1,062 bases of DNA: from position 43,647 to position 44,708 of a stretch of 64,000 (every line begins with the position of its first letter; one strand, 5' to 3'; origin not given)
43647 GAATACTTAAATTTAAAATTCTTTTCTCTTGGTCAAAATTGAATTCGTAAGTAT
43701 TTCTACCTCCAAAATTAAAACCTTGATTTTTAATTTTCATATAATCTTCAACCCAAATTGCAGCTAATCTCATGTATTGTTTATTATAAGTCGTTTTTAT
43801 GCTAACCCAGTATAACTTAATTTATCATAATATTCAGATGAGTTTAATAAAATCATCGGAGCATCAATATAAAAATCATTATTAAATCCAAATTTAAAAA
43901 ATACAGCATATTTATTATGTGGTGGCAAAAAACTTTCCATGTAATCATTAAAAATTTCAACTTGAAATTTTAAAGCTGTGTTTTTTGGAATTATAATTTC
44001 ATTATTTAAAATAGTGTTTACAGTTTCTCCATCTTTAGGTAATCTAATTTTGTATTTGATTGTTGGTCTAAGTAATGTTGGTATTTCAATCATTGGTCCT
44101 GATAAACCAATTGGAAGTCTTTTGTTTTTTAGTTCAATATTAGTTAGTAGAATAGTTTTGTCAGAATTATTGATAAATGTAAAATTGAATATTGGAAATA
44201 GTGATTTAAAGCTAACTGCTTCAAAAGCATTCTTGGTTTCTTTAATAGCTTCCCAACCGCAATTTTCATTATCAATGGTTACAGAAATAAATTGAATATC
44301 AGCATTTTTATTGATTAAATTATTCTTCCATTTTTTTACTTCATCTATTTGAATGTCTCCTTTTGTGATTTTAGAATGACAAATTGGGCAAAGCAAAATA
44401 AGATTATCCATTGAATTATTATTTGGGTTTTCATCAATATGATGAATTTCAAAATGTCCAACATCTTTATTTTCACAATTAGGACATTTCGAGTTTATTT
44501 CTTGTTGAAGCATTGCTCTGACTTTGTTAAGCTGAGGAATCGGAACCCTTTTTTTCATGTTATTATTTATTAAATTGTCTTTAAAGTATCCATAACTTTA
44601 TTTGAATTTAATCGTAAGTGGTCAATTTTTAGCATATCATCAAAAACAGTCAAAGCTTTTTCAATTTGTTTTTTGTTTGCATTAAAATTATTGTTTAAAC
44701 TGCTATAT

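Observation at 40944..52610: Six defence-type genes chained into one apparent minus-strand operon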

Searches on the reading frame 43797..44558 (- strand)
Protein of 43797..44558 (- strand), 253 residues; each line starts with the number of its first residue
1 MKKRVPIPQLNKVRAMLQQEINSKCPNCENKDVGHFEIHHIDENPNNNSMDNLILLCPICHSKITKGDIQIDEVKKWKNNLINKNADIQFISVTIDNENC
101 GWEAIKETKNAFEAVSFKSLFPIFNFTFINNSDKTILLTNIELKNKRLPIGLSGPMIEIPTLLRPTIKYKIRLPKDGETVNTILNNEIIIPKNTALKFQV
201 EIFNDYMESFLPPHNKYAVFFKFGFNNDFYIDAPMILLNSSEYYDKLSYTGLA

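Call 3: search_protein_families(library=pfam, proteins=[window:43797-44558:-], max_evalue=0.01)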
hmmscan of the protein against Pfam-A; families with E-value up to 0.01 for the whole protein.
window:43797-44558:- (253 aa): 3 families
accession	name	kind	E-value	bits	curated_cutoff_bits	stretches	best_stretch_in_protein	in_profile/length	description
PF01844.29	HNH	-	1e-06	29.2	21.4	1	25-66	1-46/47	HNH endonuclease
PF13392.12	HNH_3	-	0.0014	18.6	24.8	1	36-56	19-39/46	HNH endonuclease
PF13391.12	HNH_2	-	0.0057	16.9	21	0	37-71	31-65/66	HNH endonuclease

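Call 4: search_protein_families(library=padloc, proteins=[window:43797-44558:-], max_evalue=0.01)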
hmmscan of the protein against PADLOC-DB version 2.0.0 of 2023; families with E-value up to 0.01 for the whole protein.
window:43797-44558:- (253 aa): 13 families
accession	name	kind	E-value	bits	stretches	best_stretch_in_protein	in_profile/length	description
PDLC00642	ZorE2|ZorE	-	6.4e-06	23.8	1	22-63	213-257/283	HNH endonuclease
PDLC00643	ZorE2|ZorE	-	2.5e-05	21.7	1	17-63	210-260/282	HNH endonuclease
PDLC00645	ZorE2|ZorE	-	6.9e-05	20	1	12-67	199-257/375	HNH endonuclease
PDLC03673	HEase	-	0.00012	19.8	1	35-64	104-133/227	homing endonuclease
PDLC00321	PtuB1|PtuB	-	0.00039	18.2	1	11-72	28-95/223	Unknown function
PDLC00740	Effector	-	0.00045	17.1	1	46-67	79-100/391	Endonuclease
PDLC00315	PtuB1|PtuB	-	0.00091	17.1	1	10-71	18-81/227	Unknown function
PDLC00746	Effector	-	0.001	16.2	1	45-67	77-99/389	Endonuclease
PDLC00644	ZorE2|ZorE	-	0.0021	15.8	1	22-64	191-238/267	HNH endonuclease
PDLC00323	PtuB1|PtuB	-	0.003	15.3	1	12-96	24-113/215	Unknown function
PDLC04772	PDC-M68A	-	0.0035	15.4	1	46-80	67-103/253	-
PDLC01999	SAVED1--SAVED_HNH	-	0.0051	13.8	1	43-66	73-96/387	-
PDLC00337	PtuB1|PtuB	-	0.0058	14.5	1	11-68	45-106/216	Unknown function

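Call 22: find_homologous_proteins(query=window:43797-44558:-, max_evalue=0.001)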
Query window:43797-44558:- (253 aa): 333 proteins with E <= 0.001 among 662 candidates; the best 120 are listed.
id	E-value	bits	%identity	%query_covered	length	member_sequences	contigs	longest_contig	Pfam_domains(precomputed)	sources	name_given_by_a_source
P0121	2.9e-165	566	99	100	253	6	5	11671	PF01844.30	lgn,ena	-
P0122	5.5e-144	496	86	100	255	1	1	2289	PF01844.30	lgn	-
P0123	7.1e-144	496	86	100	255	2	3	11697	PF01844.30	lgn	-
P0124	1.4e-136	472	81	100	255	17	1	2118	PF01844.30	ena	-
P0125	4.4e-136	470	81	100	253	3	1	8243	PF01844.30,PF26788.1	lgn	-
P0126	2.8e-135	468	81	100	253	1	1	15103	PF01844.30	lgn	-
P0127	1.2e-133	462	81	100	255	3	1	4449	PF01844.30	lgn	-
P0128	1.3e-133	462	80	100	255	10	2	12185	PF01844.30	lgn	-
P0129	2.2e-133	462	80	100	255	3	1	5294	PF01844.30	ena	-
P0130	3.3e-130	451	78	99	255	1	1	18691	PF01844.30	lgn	-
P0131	2.0e-126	439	77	100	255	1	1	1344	PF01844.30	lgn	-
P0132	5.4e-121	421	73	99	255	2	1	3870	-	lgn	-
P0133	1.2e-113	397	72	100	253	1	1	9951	PF01844.30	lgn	-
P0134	5.7e-112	391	70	99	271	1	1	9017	PF01844.30,PF26788.1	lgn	-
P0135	2.1e-110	386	70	99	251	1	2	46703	PF01844.30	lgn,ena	-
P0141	1.4e-107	377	68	100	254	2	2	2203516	PF01844.30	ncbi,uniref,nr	ncbi:hypothetical protein GGR22_000737 [Flavobacterium gossypii]|uniref:HNH nuclease domain-containi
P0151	4.5e-104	366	65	100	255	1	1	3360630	-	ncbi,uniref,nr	ncbi:HNH endonuclease [Tenacibaculum mesophilum]|uniref:HNH endonuclease n=1 Tax=Tenacibaculum mesop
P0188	2.9e-96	340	62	100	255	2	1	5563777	PF01844.30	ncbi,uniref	ncbi:HNH endonuclease [Kordia sp.]|uniref:HNH endonuclease n=1 Tax=Kordia sp. TaxID=1965332 RepID=UP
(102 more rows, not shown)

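Call 26: find_related_loci(query=A2, collection=metagenome_contigs, flank=8000)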
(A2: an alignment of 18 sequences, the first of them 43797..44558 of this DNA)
Query A2 (253 aa) in metagenome_contigs; peptide patterns used: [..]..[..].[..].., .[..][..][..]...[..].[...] (x = any residue, [..] = any of these).
600 stretches matched a pattern (row limit reached: there are more); 72 encode a relative of the query (tblastn E <= 1e-3); 72 distinct loci.
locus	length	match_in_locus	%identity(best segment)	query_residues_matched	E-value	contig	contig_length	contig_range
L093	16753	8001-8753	83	2-252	4e-144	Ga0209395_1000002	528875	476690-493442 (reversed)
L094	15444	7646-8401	81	2-253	8e-140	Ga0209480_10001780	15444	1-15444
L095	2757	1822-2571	73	2-251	4e-129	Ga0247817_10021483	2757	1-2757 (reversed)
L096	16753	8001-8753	65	2-253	6e-108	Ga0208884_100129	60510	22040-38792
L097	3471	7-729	66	12-253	3e-109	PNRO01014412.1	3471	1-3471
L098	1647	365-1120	61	2-253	2e-111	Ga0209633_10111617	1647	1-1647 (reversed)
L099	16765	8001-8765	60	1-253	2e-102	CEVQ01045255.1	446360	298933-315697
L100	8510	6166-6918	64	1-252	2e-102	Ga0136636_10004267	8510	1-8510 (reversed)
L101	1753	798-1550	62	2-252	5e-107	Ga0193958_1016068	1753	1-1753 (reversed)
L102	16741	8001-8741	61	7-253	9e-101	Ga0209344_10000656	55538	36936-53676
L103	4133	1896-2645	62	1-251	2e-100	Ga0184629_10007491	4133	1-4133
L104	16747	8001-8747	59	2-251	4e-94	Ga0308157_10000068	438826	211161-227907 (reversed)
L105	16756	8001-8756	61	2-253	3e-91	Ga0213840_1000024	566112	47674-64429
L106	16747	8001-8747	55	1-249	9e-91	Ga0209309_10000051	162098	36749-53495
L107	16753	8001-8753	62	2-253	3e-101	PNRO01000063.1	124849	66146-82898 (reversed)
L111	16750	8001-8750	45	2-253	7e-65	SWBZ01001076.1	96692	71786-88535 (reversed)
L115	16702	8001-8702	41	1-239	2e-46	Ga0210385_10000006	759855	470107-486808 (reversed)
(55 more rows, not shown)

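Call 30: search_protein_families(library=pfam, proteins=[L093:5098-7992:+, L096:5190-7991:+, L104:4323-7973:+, L105:8784-13826:+, L106:4281-7577:-, L107:5960-7876:+, L107:8819-10297:+, L115:6466-7947:+, L111:7125-7832:+, L094:8421-9845:+], max_evalue=0.01)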
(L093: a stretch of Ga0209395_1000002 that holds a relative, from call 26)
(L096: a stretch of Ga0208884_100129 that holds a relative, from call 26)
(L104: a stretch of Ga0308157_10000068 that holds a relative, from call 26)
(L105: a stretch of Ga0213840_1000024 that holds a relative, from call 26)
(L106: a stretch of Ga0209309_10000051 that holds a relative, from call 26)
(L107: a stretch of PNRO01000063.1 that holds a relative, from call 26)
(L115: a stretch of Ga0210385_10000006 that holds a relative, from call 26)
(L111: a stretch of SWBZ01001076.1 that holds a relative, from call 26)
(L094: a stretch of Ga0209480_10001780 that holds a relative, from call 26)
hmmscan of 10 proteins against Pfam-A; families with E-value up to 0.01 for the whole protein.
L093:5098-7992:+ (964 aa): 1 family
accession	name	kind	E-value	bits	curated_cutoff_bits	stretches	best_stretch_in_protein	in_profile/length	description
PF20464.3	MmeI_N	-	0.00027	21.8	27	1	37-185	8-142/181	MmeI, N-terminal domain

L096:5190-7991:+ (933 aa): 0 families

L104:4323-7973:+ (1216 aa): 3 families
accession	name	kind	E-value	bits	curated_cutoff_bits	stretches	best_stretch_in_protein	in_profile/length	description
PF20720.3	nSTAND3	-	1.6e-10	41.3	27.2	1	186-323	5-150/155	Novel STAND NTPase 3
PF25199.1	nSTAND_NTPase5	-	4.9e-08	33.3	34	1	197-292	40-134/145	Novel STAND NTPase 5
PF25201.1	nSTAND6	-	0.0057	17.1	27.7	0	182-222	2-42/148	Novel STAND NTPase 6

L105:8784-13826:+ (1680 aa): 5 families
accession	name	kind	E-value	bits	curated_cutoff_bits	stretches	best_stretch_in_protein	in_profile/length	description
PF20720.3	nSTAND3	-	7.1e-05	23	27.2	1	299-443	10-143/155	Novel STAND NTPase 3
PF20703.3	nSTAND1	-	0.0015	18.6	27.1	1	278-420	5-166/379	Novel STAND NTPase 1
PF00004.35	AAA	-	0.0018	19.1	21.2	1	310-413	2-108/131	ATPase family associated with various cellular activities (AAA)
PF13401.12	AAA_22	-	0.0046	17.7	27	0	307-411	6-120/130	AAA domain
PF05729.18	NACHT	-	0.0093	16.2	26.7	0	308-440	2-151/167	NACHT domain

L106:4281-7577:- (1098 aa): 0 families

L107:5960-7876:+ (638 aa): 5 families
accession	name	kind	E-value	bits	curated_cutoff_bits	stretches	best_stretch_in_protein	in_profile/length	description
PF00580.27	UvrD-helicase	-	4.6e-16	59.7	23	1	28-247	14-254/271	UvrD/REP helicase N-terminal domain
PF13245.12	AAA_19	-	1.3e-12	48.5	25.1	1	27-246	11-131/134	AAA domain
PF13361.12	UvrD_C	-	6.9e-08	32.7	25.6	1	541-612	295-347/350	UvrD-like helicase C-terminal domain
PF01443.25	Viral_helicase1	-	7.6e-08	32.9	21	0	592-611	208-227/228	Viral superfamily 1 RNA helicase core domain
PF13538.12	UvrD_C_2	-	0.00062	20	27.4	0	592-611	33-52/52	UvrD-like helicase C-terminal domain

L107:8819-10297:+ (492 aa): 5 families
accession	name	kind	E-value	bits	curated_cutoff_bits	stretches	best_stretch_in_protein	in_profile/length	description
PF13175.12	AAA_15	-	2.1e-09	38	32.1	1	330-397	299-373/374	AAA ATPase domain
PF13304.12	AAA_21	-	3.2e-09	37.7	27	1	332-398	238-303/304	AAA domain, putative AbiEii toxin, Type IV TA system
PF02463.25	SMC_N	-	0.00021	21.2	40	0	186-224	22-60/220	RecF/RecN/SMC N terminal domain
PF00005.33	ABC_tran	-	0.00083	20.4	25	1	188-361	11-135/137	ABC transporter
PF11398.14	DUF2813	-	0.0021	18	21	1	330-428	262-355/372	Protein of unknown function (DUF2813)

L115:6466-7947:+ (493 aa): 2 families
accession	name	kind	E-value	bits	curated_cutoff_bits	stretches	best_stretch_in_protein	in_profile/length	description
PF11074.14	DUF2779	-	3.9e-43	147.2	23.3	1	298-423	1-126/126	Domain of unknown function(DUF2779)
PF13482.12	RNase_H_2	-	0.00047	20.6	22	1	354-489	46-164/165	RNase_H superfamily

L111:7125-7832:+ (235 aa): 1 family
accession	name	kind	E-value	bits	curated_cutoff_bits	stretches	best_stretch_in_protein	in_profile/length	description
PF14082.12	SduA_C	-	6.4e-10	39.9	27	1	46-213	3-158/159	Shedu protein SduA, C-terminal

L094:8421-9845:+ (474 aa): 1 family
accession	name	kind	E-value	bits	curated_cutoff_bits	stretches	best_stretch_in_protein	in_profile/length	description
PF11185.13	DUF2971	-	2.8e-08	35.4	22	1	265-394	2-89/89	Protein of unknown function (DUF2971)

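Call 31: search_protein_families(library=padloc, proteins=[L093:5098-7992:+, L096:5190-7991:+, L104:4323-7973:+, L105:8784-13826:+, L106:4281-7577:-, L107:5960-7876:+, L107:8819-10297:+, L115:6466-7947:+, L111:7125-7832:+, L094:8421-9845:+], max_evalue=0.001)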
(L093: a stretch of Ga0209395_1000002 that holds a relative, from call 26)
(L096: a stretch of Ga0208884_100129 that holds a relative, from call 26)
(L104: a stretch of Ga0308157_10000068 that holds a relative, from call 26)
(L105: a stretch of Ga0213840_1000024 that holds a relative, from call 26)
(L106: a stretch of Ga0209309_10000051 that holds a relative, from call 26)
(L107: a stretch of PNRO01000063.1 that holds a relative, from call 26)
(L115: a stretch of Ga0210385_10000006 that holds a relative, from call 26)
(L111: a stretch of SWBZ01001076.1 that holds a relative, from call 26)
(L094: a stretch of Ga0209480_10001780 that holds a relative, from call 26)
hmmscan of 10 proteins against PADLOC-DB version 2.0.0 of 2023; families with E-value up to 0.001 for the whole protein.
L093:5098-7992:+ (964 aa): 1 family
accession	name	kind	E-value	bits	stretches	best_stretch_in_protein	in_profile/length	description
PDLC03629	REase_MTase_IIG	-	1.3e-05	21.2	1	93-179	3-99/1182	Type IIG restriction enzyme-methyltransferase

L096:5190-7991:+ (933 aa): 0 families

L104:4323-7973:+ (1216 aa): 0 families

L105:8784-13826:+ (1680 aa): 2 families
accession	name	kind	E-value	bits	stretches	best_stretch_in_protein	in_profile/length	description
PDLC02169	Avs4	-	1.5e-137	458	1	260-1673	159-1569/1570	-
PDLC04702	PDC-M54A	-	4.5e-05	19.1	0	288-618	301-643/1621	-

L106:4281-7577:- (1098 aa): 0 families

L107:5960-7876:+ (638 aa): 41 families (the best 25 are shown)
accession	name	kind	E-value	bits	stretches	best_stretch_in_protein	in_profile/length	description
PDLC00111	GajB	-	3.8e-253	839.8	1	6-637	4-623/625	UrvD helicase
PDLC00143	GajB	-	2.4e-221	734.7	1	1-636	1-628/632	UrvD helicase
PDLC00135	GajB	-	2e-92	309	1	11-636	6-600/603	UrvD helicase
PDLC00113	GajB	-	3.4e-76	255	2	145-614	115-554/579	UrvD helicase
PDLC00128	GajB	-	3.6e-72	242.1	2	144-622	202-670/685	UrvD helicase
PDLC00137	GajB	-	2.1e-61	206.6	2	145-618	215-669/679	UrvD helicase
PDLC00125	GajB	-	6.3e-53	178.5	3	157-443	182-478/669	UrvD helicase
PDLC00109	GajB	-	3.6e-39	132.7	1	29-557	8-489/647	UrvD helicase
PDLC00119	GajB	-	2.1e-34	117.4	2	174-612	190-543/565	UrvD helicase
PDLC00115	GajB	-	7.2e-34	115.4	2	141-370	12-239/537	UrvD helicase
PDLC00117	GajB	-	7.3e-28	95.4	1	28-319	28-335/604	UrvD helicase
PDLC00127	GajB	-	7.9e-28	95.3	1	26-282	19-287/594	UrvD helicase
PDLC03802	RTasHel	-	8.8e-25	85.6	2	29-314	20-291/675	DRT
PDLC00130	GajB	-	2.6e-18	63.6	1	26-246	14-247/589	UrvD helicase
PDLC00122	GajB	-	1.6e-17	61.6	1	32-477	21-426/502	UrvD helicase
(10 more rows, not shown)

L107:8819-10297:+ (492 aa): 103 families (the best 25 are shown)
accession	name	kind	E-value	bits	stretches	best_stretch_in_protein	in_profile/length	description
PDLC04244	PDC-M01A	-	9e-157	520.7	1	17-484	18-478/482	-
PDLC04235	PDC-M01A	-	4.4e-105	350.5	1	14-481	13-500/510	-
PDLC04240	PDC-M01A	-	6e-93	310.5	1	17-479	169-635/639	-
PDLC00282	PtuA1|PtuA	-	2.3e-73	245.8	1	22-481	21-510/520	AAA ATPase domain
PDLC04238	PDC-M01A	-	2.5e-65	219.3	2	307-464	383-541/564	-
PDLC04239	PDC-M01A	-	1.6e-63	213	2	312-489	370-548/552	-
PDLC04236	PDC-M01A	-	1.9e-56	189.8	1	130-479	5-377/388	-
PDLC04242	PDC-M01A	-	3.1e-33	112.8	2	300-457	371-529/566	-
PDLC04241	PDC-M01A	-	1.7e-31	107.5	2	322-460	267-405/435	-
PDLC00283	PtuA1|PtuA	-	2.3e-30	104.1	2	174-276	12-119/448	AAA ATPase domain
PDLC04243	PDC-M01A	-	8.1e-29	98.6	2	321-481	365-524/537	-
PDLC00265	PtuA1|PtuA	-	5.7e-23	79.8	2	333-440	306-417/479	AAA ATPase domain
PDLC00266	PtuA1|PtuA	-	2e-19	68.2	1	330-410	309-392/483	AAA ATPase domain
PDLC04237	PDC-M01A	-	3.2e-19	66.9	1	317-453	401-540/586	-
PDLC00285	PtuA1|PtuA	-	5.5e-18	63.4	2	291-414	225-346/432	AAA ATPase domain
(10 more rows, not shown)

L115:6466-7947:+ (493 aa): 0 families

L111:7125-7832:+ (235 aa): 7 families
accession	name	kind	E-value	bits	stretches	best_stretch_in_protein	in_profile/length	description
PDLC00386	SduA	-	8.6e-82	272.5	1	3-226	44-268/268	DUF4263 domain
PDLC00378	SduA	-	1.2e-17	62.4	1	29-228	8-201/287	DUF4263 domain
PDLC00398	SduA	-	2.3e-11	41.6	1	33-214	26-203/289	DUF4263 domain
PDLC00395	SduA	-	8e-11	40.1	1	45-223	19-174/212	DUF4263 domain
PDLC00397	SduA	-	1.3e-07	29.6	1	32-118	36-126/227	DUF4263 domain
PDLC00389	SduA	-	0.00013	19.7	1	55-159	227-326/383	DUF4263 domain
PDLC00387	SduA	-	0.00027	17.6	1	34-139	383-475/546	DUF4263 domain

L094:8421-9845:+ (474 aa): 4 families
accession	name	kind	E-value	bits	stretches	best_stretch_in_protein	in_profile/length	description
PDLC04990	PDC-S31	-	1.5e-19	68.8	3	376-468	179-256/259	-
PDLC04994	PDC-S31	-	1e-16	59.1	2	379-446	189-254/273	-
PDLC04991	PDC-S31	-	2e-16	58.3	3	1-41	3-43/208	-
PDLC04992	PDC-S31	-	0.00026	18.8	1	253-305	60-114/220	-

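Call 36: search_solved_structures(query=A2, max_evalue=1)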
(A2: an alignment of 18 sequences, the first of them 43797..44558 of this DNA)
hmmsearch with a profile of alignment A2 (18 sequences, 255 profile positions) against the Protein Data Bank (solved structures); distinct sequences matched with E-value up to 1: 9.
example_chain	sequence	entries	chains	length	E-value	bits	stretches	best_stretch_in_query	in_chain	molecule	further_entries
6me0_C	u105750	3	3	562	0.00016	24.4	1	3-71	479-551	Maturase reverse transcriptase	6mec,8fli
9nvu_P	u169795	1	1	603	0.00025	23.8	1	17-86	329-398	OrufIscB-REC-swap 49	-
9dif_A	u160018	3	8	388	0.0085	18.7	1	44-69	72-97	HNH endonuclease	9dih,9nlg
8fm1_A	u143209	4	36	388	0.0085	18.7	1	44-69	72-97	SAVED domain-containing protein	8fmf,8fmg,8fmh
6ghc_A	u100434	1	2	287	0.49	13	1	24-69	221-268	5-methylcytosine-specific restriction enzyme A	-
5x42_A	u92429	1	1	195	0.71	12.4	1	25-63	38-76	DotN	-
8qjg_A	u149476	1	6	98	0.75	12.4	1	59-94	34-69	Lipoprotein cytochrome c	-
5x1h_A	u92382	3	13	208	0.93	12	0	25-63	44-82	IcmJ (DotN)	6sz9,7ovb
5x42_C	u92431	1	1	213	0.98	12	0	25-63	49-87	IcmJ (DotN)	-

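Call 37: search_protein_families(library=ncbifam, proteins=[window:43797-44558:-], max_evalue=0.01)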
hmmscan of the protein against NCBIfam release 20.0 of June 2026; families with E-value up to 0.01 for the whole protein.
window:43797-44558:- (253 aa): 3 families
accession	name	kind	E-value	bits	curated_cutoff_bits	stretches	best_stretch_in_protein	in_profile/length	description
NF040563.1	guided_IscB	equivalog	6.3e-08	32.1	175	1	12-78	182-249/314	RNA-guided endonuclease IscB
NF047912.1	ECs_2282_CxxC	subfamily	0.0049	16.8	37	0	21-75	1-48/60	ECs_2282 family putative zinc-binding protein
TIGR03146.1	cyt_nit_nrfB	equivalog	0.0089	16.3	166.6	0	17-100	6-87/145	cytochrome c nitrite reductase pentaheme subunit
